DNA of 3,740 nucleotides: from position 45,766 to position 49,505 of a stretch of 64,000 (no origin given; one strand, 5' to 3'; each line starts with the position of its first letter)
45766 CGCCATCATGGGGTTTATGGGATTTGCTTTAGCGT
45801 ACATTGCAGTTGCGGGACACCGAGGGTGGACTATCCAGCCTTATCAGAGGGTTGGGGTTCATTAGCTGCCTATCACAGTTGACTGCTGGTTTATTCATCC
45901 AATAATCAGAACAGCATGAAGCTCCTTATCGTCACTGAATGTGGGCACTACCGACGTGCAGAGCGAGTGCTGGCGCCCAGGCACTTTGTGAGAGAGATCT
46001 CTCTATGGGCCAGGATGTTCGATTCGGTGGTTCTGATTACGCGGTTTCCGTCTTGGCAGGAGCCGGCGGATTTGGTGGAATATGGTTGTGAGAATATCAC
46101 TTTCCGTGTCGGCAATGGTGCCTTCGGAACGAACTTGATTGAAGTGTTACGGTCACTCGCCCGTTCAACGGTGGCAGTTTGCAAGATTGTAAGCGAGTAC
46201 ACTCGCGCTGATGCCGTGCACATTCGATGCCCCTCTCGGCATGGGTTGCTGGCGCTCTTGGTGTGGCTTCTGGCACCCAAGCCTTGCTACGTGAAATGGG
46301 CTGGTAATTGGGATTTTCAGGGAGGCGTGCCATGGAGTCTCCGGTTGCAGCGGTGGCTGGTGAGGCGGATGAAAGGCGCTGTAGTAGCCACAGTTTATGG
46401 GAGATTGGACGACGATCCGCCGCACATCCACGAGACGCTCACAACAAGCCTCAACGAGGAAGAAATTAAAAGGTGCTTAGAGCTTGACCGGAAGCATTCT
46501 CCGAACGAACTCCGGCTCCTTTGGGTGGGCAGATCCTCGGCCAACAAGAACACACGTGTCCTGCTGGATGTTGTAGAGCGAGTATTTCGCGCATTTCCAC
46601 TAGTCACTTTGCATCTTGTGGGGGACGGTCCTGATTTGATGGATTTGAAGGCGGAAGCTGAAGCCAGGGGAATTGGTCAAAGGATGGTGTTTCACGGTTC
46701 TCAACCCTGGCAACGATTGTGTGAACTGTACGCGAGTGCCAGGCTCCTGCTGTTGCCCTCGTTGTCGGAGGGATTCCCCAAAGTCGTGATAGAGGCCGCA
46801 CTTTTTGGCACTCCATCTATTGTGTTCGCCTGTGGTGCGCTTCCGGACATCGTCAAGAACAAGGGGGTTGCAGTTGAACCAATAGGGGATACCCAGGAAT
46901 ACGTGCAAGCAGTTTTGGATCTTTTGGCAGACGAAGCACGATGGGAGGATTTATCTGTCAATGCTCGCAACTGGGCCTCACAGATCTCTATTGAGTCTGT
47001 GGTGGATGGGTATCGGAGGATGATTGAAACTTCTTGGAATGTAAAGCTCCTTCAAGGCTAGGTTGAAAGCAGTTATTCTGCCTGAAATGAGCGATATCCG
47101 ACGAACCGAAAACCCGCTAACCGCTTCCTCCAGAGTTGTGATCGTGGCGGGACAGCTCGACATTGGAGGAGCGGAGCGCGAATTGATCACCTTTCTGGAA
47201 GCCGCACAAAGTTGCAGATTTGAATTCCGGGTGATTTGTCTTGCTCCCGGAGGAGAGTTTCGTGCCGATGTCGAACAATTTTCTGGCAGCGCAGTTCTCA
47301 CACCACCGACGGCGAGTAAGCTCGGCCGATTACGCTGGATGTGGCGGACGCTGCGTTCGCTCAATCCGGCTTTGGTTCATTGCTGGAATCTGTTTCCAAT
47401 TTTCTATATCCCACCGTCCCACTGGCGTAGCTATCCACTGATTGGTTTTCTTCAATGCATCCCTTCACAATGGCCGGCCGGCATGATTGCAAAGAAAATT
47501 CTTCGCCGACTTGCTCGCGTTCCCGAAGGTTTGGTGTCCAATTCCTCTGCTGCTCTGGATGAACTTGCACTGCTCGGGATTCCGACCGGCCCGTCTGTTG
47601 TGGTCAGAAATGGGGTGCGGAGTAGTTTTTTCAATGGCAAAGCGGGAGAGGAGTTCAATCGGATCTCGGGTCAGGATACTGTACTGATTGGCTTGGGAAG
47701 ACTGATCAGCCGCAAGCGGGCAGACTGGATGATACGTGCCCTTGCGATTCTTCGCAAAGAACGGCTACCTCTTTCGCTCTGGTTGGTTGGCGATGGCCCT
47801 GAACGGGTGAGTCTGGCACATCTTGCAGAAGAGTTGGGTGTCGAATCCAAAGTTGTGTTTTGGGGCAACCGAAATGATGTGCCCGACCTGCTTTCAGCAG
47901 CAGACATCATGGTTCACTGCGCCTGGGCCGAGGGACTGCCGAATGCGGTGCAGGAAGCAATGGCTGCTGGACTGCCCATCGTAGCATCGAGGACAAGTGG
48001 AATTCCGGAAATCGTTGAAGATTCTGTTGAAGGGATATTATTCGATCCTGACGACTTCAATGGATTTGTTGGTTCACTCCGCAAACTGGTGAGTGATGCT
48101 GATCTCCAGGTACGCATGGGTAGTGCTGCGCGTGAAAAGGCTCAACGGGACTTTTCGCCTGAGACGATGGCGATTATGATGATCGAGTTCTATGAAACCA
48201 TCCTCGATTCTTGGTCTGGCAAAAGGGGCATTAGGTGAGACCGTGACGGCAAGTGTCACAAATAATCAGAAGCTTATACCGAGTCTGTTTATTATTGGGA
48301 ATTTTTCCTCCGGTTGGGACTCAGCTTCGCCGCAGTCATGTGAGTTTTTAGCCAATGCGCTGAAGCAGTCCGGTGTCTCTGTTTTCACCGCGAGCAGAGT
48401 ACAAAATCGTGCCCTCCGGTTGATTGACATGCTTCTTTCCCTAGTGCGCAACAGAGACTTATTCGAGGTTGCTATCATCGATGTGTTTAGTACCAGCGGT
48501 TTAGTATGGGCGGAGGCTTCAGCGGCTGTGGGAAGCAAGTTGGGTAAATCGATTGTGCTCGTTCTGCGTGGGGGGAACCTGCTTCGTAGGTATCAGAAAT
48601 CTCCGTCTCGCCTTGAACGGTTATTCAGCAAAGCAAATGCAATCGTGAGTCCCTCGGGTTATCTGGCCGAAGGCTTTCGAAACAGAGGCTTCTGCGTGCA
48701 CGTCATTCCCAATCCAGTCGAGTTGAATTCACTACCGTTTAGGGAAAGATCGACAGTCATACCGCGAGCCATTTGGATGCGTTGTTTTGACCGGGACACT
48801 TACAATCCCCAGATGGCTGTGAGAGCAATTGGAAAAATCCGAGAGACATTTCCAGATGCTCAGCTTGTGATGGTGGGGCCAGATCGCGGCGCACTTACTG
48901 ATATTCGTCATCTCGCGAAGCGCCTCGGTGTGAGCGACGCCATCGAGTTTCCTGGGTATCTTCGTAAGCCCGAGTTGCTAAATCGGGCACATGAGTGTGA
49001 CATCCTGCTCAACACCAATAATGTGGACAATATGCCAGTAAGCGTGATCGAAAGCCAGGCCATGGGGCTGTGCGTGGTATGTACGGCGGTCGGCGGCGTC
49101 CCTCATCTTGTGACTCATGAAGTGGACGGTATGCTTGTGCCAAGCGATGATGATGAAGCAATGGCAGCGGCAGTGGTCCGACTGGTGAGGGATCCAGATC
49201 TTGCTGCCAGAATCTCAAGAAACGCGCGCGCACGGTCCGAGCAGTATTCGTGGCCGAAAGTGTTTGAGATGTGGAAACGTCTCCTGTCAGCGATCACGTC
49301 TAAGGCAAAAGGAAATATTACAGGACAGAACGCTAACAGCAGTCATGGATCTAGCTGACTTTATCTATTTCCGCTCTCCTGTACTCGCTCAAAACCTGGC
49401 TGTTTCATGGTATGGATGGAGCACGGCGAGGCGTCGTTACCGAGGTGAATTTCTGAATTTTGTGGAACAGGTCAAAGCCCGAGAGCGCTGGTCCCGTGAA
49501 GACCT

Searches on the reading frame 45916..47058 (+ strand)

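Call 46: search_protein_families(library=pfam, proteins=[window:45916-47058:+], max_evalue=0.00001)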
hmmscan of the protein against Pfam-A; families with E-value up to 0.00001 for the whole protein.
window:45916-47058:+ (381 aa): 3 families
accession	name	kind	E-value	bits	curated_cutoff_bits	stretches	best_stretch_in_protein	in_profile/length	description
PF00534.26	Glycos_transf_1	-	7.1e-27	94.5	26.4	1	196-353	13-172/172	Glycosyl transferases group 1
PF13692.12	Glyco_trans_1_4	-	1.6e-26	93.7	27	1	200-339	3-142/142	Glycosyl transferases group 1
PF20706.3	GT4-conflict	-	2.2e-06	27.4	26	1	193-318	190-324/385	Family 4 Glycosyltransferase in conflict systems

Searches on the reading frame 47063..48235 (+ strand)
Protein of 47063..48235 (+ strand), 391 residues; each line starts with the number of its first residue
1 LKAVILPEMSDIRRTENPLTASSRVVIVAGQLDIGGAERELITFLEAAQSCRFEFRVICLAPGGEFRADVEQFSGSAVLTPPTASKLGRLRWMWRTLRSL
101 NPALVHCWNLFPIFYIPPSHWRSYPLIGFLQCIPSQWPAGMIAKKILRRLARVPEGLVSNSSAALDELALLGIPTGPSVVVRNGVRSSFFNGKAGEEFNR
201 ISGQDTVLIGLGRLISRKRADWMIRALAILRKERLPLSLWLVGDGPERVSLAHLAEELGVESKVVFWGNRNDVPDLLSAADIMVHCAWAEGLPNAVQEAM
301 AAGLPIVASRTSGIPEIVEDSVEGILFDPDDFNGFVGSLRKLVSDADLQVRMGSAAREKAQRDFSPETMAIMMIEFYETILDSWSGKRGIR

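Call 46: search_protein_families(library=pfam, proteins=[window:47063-48235:+], max_evalue=0.00001)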
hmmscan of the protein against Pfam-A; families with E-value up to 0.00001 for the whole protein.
window:47063-48235:+ (391 aa): 6 families
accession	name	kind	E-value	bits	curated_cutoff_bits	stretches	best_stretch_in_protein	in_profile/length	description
PF00534.26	Glycos_transf_1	-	8.1e-35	120.3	26.4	1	199-358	9-171/172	Glycosyl transferases group 1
PF13692.12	Glyco_trans_1_4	-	9e-34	117.2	27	1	207-345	3-142/142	Glycosyl transferases group 1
PF13439.12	Glyco_transf_4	-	1.2e-13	51.9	28.5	1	34-186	1-167/170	Glycosyltransferase Family 4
PF20706.3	GT4-conflict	-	1.2e-09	38.1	26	1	208-323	200-325/385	Family 4 Glycosyltransferase in conflict systems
PF13524.12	Glyco_trans_1_2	-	2.9e-08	34.2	25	1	260-369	15-138/144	Glycosyl transferase-like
PF13579.12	Glyco_trans_4_4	-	7.4e-07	30.1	29.7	0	35-184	1-158/158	Glycosyl transferase 4-like domain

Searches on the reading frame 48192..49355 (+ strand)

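Call 46: search_protein_families(library=pfam, proteins=[window:48192-49355:+], max_evalue=0.00001)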
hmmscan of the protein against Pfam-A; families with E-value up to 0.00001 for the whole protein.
window:48192-49355:+ (388 aa): 3 families
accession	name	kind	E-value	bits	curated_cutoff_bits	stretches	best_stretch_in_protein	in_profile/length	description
PF00534.26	Glycos_transf_1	-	3.8e-27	95.3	26.4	1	203-347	27-171/172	Glycosyl transferases group 1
PF13692.12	Glyco_trans_1_4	-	1.3e-24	87.5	27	1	205-334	16-142/142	Glycosyl transferases group 1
PF13524.12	Glyco_trans_1_2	-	4.3e-06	27.2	25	1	221-350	13-130/144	Glycosyl transferase-like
